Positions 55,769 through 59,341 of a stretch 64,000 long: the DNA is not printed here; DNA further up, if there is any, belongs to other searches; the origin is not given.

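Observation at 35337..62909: About 28-kb array of giant T9SS surface proteins sharing a cohesin-like, dockerin-like, CTD module; plus a stand-alone dockerin protein and stand-alone cohesin proteins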

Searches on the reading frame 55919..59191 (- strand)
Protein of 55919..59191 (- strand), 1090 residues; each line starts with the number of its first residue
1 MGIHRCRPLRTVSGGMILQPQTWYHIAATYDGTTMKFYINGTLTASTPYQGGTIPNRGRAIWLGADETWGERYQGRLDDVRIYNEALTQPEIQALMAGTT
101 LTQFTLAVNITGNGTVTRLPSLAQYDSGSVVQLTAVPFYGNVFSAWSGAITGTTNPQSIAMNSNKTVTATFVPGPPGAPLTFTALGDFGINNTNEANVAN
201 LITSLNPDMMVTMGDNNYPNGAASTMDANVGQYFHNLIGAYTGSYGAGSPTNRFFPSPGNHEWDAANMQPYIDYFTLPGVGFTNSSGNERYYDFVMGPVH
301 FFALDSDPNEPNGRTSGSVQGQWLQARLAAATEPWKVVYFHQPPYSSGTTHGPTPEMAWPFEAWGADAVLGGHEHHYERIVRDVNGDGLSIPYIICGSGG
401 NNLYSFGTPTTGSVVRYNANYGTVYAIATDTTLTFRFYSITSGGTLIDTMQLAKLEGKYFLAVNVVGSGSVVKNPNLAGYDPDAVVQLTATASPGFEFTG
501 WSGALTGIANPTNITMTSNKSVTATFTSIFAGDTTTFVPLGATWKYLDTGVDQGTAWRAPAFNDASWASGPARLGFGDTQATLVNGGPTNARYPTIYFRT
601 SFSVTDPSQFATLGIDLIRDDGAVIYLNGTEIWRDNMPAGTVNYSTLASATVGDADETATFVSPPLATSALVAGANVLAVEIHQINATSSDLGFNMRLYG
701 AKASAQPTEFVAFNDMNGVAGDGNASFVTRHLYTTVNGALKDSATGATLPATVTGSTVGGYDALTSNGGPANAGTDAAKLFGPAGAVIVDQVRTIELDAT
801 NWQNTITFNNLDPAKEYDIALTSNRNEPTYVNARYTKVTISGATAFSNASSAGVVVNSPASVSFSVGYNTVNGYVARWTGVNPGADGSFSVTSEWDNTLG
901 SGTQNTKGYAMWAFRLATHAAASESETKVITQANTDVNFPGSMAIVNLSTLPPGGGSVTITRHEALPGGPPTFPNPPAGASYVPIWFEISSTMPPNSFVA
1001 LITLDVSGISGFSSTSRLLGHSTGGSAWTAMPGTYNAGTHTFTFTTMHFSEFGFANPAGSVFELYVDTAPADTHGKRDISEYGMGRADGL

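Call 7: search_protein_families(library=pfam, proteins=[window:55919-59191:-], max_evalue=0.1)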
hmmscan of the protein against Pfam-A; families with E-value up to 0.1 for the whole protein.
window:55919-59191:- (1090 aa): 4 families
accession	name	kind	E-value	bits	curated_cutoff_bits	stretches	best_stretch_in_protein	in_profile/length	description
PF18998.6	Flg_new_2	-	1.1e-23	83.4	23.6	2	459-529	1-72/73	Divergent InlB B-repeat domain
PF13385.13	Laminin_G_3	-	2.1e-22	80.3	27.6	1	11-93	69-151/151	Concanavalin A-like lectin/glucanases superfamily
PF00149.33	Metallophos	-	7.7e-14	53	21.5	1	181-377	2-191/191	Calcineurin-like phosphoesterase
PF11011.13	DUF2849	-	0.079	14.1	22.5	0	621-663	10-53/86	Protein of unknown function (DUF2849)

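Call 42: search_protein_families(library=ncbifam, proteins=[window:55919-59191:-], max_evalue=0.01)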
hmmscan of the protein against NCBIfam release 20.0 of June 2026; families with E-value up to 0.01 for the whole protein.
window:55919-59191:- (1090 aa): 1 family
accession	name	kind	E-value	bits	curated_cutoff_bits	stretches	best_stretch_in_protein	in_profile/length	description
TIGR02543.1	List_Bact_rpt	repeat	0.0011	19.3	20.95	1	494-529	4-43/44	TIGR02543 family repeat protein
